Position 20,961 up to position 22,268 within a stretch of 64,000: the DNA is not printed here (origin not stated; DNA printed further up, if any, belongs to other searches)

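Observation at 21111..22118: Trans-acting thioesterase carrying a TubC-type docking domain and a Cys (GFCAG) instead of the Ser nucleophile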

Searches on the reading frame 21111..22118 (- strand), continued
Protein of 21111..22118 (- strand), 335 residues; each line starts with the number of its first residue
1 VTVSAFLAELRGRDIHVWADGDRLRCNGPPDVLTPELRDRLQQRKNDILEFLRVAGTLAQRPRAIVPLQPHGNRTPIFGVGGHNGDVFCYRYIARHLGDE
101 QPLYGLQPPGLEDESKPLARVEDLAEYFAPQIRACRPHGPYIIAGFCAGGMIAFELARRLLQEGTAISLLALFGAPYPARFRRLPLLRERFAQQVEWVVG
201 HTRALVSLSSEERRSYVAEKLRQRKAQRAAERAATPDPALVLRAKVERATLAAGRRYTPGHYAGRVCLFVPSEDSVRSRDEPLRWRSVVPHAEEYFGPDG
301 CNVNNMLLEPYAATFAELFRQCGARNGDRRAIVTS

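Call 32: search_protein_families(library=ncbifam, proteins=[window:21111-22118:-, L024:5953-7146:+, L024:7143-10004:+, L024:11085-12317:+, L024:12310-13407:+, L024:13404-14192:+], max_evalue=0.00001)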
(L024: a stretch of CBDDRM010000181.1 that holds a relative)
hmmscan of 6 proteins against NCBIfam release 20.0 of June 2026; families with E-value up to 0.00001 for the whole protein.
window:21111-22118:- (335 aa): 2 families
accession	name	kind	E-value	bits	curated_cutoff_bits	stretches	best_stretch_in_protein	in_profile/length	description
NF040607.1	mycolic_Pks13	equivalog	3.8e-09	34.5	2100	1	72-174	1419-1515/1680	polyketide synthase Pks13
NF007605.2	PRK10252.1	equivalog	1e-07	29.8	2400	1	65-175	1057-1166/1292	enterobactin non-ribosomal peptide synthetase EntF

L024:5953-7146:+ (397 aa): 22 families
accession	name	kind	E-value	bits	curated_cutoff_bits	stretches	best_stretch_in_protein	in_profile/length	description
NF042972.1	AcrlCoAredClosAcrC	equivalog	1.6e-82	277.2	640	1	27-394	7-373/378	acryloyl-CoA reductase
NF058590.1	AcCoDHFadEBacil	equivalog_domain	6e-65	219.9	600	2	26-313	22-307/586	acyl-CoA dehydrogenase FadE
NF043006.1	CyhCrbnylCoADH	equivalog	1.3e-63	215.3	650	1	69-394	48-372/380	cyclohexane-1-carbonyl-CoA dehydrogenase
NF045552.1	GlutCoADH_Des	equivalog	2.2e-63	214.7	470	1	26-394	6-376/387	glutaryl-CoA dehydrogenase Acd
NF045652.1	ProlPCPDhRedW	equivalog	4.3e-62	210.1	650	1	27-395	2-371/376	L-prolyl-[peptidyl-carrier protein] dehydrogenase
NF008997.0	PRK12341.1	equivalog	3.5e-57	194.2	537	1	33-389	13-368/382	acyl-CoA dehydrogenase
TIGR03207.1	cyc_hxne_CoA_dh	equivalog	2.5e-55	187.7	575.35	1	28-394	4-368/372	cyclohexanecarboxyl-CoA dehydrogenase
NF053553.1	prodigi_MBC_PigA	equivalog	2.1e-53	181.8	500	1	27-396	7-378/381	prodigiosin MBC biosynthesis dehydrogenase PigA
NF042439.1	SulpropCoADesulf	equivalog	5e-51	173.6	600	1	35-395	3-368/379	3-sulfinopropanoyl-CoA desulfinase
NF002885.1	PRK03354.1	equivalog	4.5e-43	147.7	540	1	27-389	7-365/378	crotonobetainyl-CoA dehydrogenase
TIGR03204.1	pimC_large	equivalog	5.7e-34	117.7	623.85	1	65-311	49-290/395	pimeloyl-CoA dehydrogenase large subunit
NF037942.1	ac_ACP_DH_MbtN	equivalog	1.7e-31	109.3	700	1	86-395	59-363/376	mycobactin biosynthesis acyl-ACP dehydrogenase MbtN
NF052270.1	Staph_DH_FadE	equivalog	1.7e-29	102.8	600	1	114-393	116-389/400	acyl-CoA dehydrogenase FadE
NF007000.1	PRK09463.1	subfamily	1.4e-25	89.8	600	1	60-365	77-400/726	acyl-CoA dehydrogenase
TIGR03203.1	pimD_small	equivalog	4e-24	85.4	652.7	1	61-371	42-350/378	pimeloyl-CoA dehydrogenase small subunit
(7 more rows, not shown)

L024:7143-10004:+ (953 aa): 103 families (the best 25 are shown)
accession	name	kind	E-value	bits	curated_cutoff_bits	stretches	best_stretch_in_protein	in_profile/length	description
NF004282.0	PRK05691.1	subfamily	2.1e-138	462.2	4090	2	50-508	2183-2642/4334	non-ribosomal peptide synthase/polyketide synthase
NF041803.1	NRPS_SolG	exception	3.8e-138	461.9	2200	2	57-504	563-1016/1163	solanimycin non-ribosomal peptide synthetase SolG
TIGR01733.1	AA-adenyl-dom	subfamily_domain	1.8e-129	432.1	317.4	1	82-486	1-409/409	amino acid adenylation domain-containing protein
NF047350.1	aureusi_NRPS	equivalog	6e-125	418.1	2500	2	54-502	412-844/2373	aureusimine non-ribosomal peptide synthetase AusA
NF038078.1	NRPS_MxcG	equivalog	9.5e-109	364.5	2300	2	59-506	460-912/1442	myxochelin non-ribosomal peptide synthetase MxcG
NF007605.2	PRK10252.1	equivalog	1.8e-93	314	2400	2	57-503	456-909/1292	enterobactin non-ribosomal peptide synthetase EntF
TIGR03443.1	alpha_am_amid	equivalog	2.7e-91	306.7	1030.1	3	199-511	418-756/1390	L-aminoadipate-semialdehyde dehydrogenase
NF003417.0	PRK04813.1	subfamily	7.8e-89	298.5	476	2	61-506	9-450/505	D-alanine--poly(phosphoribitol) ligase subunit DltA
TIGR01734.1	D-ala-DACP-lig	equivalog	2.7e-87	293.5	559.85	2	61-507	6-450/504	D-alanine--poly(phosphoribitol) ligase subunit DltA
TIGR03098.1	ligase_PEP_1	hypoth_equivalog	1.2e-63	215.4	592.35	2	57-500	2-464/517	acyl-CoA ligase (AMP-forming), exosortase A system-associated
NF004837.0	PRK06187.1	subfamily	1.9e-56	191.4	476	1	52-507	5-474/531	long-chain-fatty-acid--CoA ligase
TIGR01923.1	menE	equivalog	2.1e-41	142.2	330.15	1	82-493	1-387/442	o-succinylbenzoate--CoA ligase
NF005858.0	PRK07787.1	subfamily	3.1e-41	141.3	575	1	63-506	9-425/471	acyl-CoA synthetase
NF004511.1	PRK05852.1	equivalog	3.3e-39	134.9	650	1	57-509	1-458/505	FadD7 family fatty acid--CoA ligase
NF006182.0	PRK08316.1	subfamily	6.7e-38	130.4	663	1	53-503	9-465/523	fatty acyl-CoA synthetase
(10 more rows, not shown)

L024:11085-12317:+ (410 aa): 2 families
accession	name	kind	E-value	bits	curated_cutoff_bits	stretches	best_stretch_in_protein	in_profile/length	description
TIGR04348.1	TIGR04348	equivalog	3.9e-08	32.7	300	1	211-323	128-241/310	selenoneine biosynthesis selenosugar synthase SenB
NF038229.1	Glyco4_Geo_Pelo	equivalog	2.3e-07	30.2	400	1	238-322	183-265/338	GPMC system family 4 glycosyltransferase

L024:12310-13407:+ (365 aa): 0 families

L024:13404-14192:+ (262 aa): 0 families

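Call 42: search_protein_families(library=pfam, alignment_id=A2, max_evalue=0.0001)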
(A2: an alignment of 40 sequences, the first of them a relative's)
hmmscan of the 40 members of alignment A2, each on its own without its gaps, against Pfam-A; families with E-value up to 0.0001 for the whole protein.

A. member 1, L024:11085-12317:+ (410 aa): 4 families
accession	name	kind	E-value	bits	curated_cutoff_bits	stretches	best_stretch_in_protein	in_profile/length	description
PF13579.12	Glyco_trans_4_4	-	5.1e-14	53.3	29.7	1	50-205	1-152/158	Glycosyl transferase 4-like domain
PF13692.12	Glyco_trans_1_4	-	1.6e-12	48.3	27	1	222-355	3-141/142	Glycosyl transferases group 1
PF13439.12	Glyco_transf_4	-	2e-12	47.9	28.5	1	50-204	2-158/170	Glycosyltransferase Family 4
PF00534.26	Glycos_transf_1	-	4.5e-11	43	26.4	1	214-323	9-121/172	Glycosyl transferases group 1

B. families by the number of members that match (of 40 scanned): 53 families (the first 25 are shown)
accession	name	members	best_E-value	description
PF13692.12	Glyco_trans_1_4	7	1.1e-21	Glycosyl transferases group 1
PF00534.26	Glycos_transf_1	7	3.4e-20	Glycosyl transferases group 1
PF13579.12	Glyco_trans_4_4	7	4.8e-14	Glycosyl transferase 4-like domain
PF13439.12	Glyco_transf_4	7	2.6e-13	Glycosyltransferase Family 4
PF13803.12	DUF4184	3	1.1e-44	Domain of unknown function (DUF4184)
PF00882.24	Zn_dep_PLPC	3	1.2e-11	Zinc dependent phospholipase C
PF13191.12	AAA_16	2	5.2e-14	AAA ATPase domain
PF03704.23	BTAD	2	5.5e-11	Bacterial transcriptional activator domain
PF20706.3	GT4-conflict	2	3.1e-08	Family 4 Glycosyltransferase in conflict systems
PF13401.12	AAA_22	2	6.5e-06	AAA domain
PF00486.34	Trans_reg_C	2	3.8e-05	Transcriptional regulatory protein, C terminal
PF06418.20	CTP_synth_N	1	1.4e-127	CTP synthase N-terminus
PF00370.27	FGGY_N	1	6.5e-80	FGGY family of carbohydrate kinases, N-terminal domain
PF02782.22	FGGY_C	1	1.1e-46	FGGY family of carbohydrate kinases, C-terminal domain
PF00117.34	GATase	1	1.1e-44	Glutamine amidotransferase class-I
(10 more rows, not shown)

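Call 49: search_protein_families(library=pfam, proteins=[L005:483-10001:+, L041:4101-10001:+, L007:1240-4296:+, L003:502-3813:+, L010:6186-10001:+, L032:6387-10001:+], max_evalue=0.00001)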
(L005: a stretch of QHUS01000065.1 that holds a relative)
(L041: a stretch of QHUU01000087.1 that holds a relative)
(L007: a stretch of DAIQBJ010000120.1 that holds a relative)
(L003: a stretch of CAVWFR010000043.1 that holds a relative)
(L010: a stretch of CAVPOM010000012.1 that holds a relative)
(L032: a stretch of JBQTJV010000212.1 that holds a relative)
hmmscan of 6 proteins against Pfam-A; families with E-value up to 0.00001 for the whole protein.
L005:483-10001:+ (3173 aa): 5 families
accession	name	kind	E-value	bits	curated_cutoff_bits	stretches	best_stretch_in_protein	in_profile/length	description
PF00501.34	AMP-binding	-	1.2e-272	903.6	29.9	3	2571-2922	1-384/384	AMP-binding enzyme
PF00668.25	Condensation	-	1.8e-154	515.3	30.6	2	1035-1477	5-456/456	Condensation domain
PF00550.31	PP-binding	-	1.4e-40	137.8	20.8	3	948-1011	1-66/67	Phosphopantetheine attachment site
PF13193.12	AMP-binding_C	-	1.9e-38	131.7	24.5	2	1897-1972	1-76/76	AMP-binding enzyme C-terminal domain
PF05050.19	Methyltransf_21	-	8.6e-14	52.5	22.7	1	646-835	1-172/173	Methyltransferase FkbM domain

L041:4101-10001:+ (1967 aa): 5 families
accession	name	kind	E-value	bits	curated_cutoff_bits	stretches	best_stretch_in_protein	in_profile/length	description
PF00501.34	AMP-binding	-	6.7e-180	598.3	29.9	2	1375-1718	2-384/384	AMP-binding enzyme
PF00668.25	Condensation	-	1.8e-105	353.7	30.6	1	911-1351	5-454/456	Condensation domain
PF00550.31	PP-binding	-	2.3e-33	114.7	20.8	2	825-888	1-66/67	Phosphopantetheine attachment site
PF13193.12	AMP-binding_C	-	6.6e-28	97.9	24.5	1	1775-1850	1-76/76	AMP-binding enzyme C-terminal domain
PF05050.19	Methyltransf_21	-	8e-16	59.1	22.7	1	522-711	1-172/173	Methyltransferase FkbM domain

L007:1240-4296:+ (1019 aa): 3 families
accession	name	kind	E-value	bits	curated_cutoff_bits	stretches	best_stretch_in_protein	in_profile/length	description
PF00501.34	AMP-binding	-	2.5e-80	270.6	29.9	1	69-426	1-384/384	AMP-binding enzyme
PF00550.31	PP-binding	-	1.1e-13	51.7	20.8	1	932-995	2-67/67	Phosphopantetheine attachment site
PF13193.12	AMP-binding_C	-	4.4e-08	34.4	24.5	0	851-902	23-76/76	AMP-binding enzyme C-terminal domain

L003:502-3813:+ (1104 aa): 4 families
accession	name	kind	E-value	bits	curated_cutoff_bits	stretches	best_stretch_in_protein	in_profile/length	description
PF00668.25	Condensation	-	2e-92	310.7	30.6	1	42-487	2-456/456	Condensation domain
PF00501.34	AMP-binding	-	2.2e-92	310.3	29.9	1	507-853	1-384/384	AMP-binding enzyme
PF13193.12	AMP-binding_C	-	1.4e-15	58.4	24.5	1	912-987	1-76/76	AMP-binding enzyme C-terminal domain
PF00550.31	PP-binding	-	3.7e-11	43.5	20.8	1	1021-1080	6-67/67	Phosphopantetheine attachment site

L010:6186-10001:+ (1272 aa): 5 families
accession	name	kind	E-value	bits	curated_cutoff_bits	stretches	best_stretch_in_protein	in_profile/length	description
PF00501.34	AMP-binding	-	2.3e-88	297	29.9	2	299-518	2-248/384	AMP-binding enzyme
PF00296.26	Bac_luciferase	-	4.4e-44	151.5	27.9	1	528-844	1-305/314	Luciferase-like monooxygenase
PF00668.25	Condensation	-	9.2e-30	104.2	30.6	1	28-278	190-456/456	Condensation domain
PF00550.31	PP-binding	-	5.2e-17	62.3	20.8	1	1185-1248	2-67/67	Phosphopantetheine attachment site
PF13193.12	AMP-binding_C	-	5e-13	50.2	24.5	1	1080-1155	1-76/76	AMP-binding enzyme C-terminal domain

L032:6387-10001:+ (1205 aa): 4 families
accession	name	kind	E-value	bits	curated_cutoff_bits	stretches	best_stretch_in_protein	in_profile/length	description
PF00668.25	Condensation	-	4.9e-94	316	30.6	1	143-584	6-456/456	Condensation domain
PF00501.34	AMP-binding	-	2.7e-89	300.1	29.9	1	604-954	1-384/384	AMP-binding enzyme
PF13193.12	AMP-binding_C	-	5.8e-15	56.4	24.5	1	1013-1088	1-76/76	AMP-binding enzyme C-terminal domain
PF00550.31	PP-binding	-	1.5e-14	54.4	20.8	1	1119-1181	3-67/67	Phosphopantetheine attachment site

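Call 58: find_encoding_contigs(protein=P0001, flank=10000, max_places=4)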
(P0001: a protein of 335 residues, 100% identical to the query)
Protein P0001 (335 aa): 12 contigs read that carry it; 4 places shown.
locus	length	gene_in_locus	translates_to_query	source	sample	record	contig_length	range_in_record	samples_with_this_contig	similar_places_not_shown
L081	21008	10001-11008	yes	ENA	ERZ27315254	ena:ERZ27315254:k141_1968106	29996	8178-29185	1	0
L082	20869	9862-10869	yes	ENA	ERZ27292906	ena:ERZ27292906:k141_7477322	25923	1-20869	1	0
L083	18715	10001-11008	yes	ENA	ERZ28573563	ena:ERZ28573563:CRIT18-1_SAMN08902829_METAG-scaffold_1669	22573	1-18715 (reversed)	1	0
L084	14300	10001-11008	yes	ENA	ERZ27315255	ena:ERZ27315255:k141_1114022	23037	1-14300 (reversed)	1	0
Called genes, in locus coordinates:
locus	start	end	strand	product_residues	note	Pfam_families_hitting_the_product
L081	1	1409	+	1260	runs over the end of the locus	PF21089:PKS_DH_N, PF14765:PS-DH, PF05050:Methyltransf_21, PF00550:PP-binding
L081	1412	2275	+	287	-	PF02737:3HCDH_N, PF00725:3HCDH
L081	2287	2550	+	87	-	PF00550:PP-binding (weak)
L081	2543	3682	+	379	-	PF02771:Acyl-CoA_dh_N, PF02770:Acyl-CoA_dh_M, PF00441:Acyl-CoA_dh_1, PF08028:Acyl-CoA_dh_2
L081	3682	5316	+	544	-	PF00501:AMP-binding, PF13193:AMP-binding_C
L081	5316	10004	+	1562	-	PF00109:ketoacyl-synt, PF02801:Ketoacyl-synt_C, PF16197:KAsynt_C_assoc, PF22336:RhiE-like_linker, PF22621:CurL-like_PKS_C, PF00698:Acyl_transf_1, PF21394:Beta-ketacyl_N, PF08659:KR, +2 more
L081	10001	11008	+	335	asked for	PF18563:TubC_N, PF00561:Abhydrolase_1 (weak), PF00975:Thioesterase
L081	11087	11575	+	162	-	PF05163:DinB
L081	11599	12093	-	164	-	PF14345:GDYXXLXY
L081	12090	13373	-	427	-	PF09925:DUF2157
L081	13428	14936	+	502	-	PF01546:Peptidase_M20, PF07687:M20_dimer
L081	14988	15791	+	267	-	PF00106:adh_short, PF08659:KR (weak), PF13561:adh_short_C2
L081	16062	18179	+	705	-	PF13620:CarboxypepD_reg (weak)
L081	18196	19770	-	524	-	PF00089:Trypsin, PF13365:Trypsin_2, PF00595:PDZ, PF13180:PDZ_2, PF14685:PDZ_Tricorn (faint), PF17820:PDZ_6, PF13180:PDZ_2 (weak)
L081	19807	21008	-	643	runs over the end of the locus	PF00012:HSP70, PF06723:MreB_Mbl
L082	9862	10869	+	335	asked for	PF18563:TubC_N, PF00561:Abhydrolase_1 (weak), PF00975:Thioesterase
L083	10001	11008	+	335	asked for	PF18563:TubC_N, PF00561:Abhydrolase_1 (weak), PF00975:Thioesterase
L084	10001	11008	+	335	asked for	PF18563:TubC_N, PF00561:Abhydrolase_1 (weak), PF00975:Thioesterase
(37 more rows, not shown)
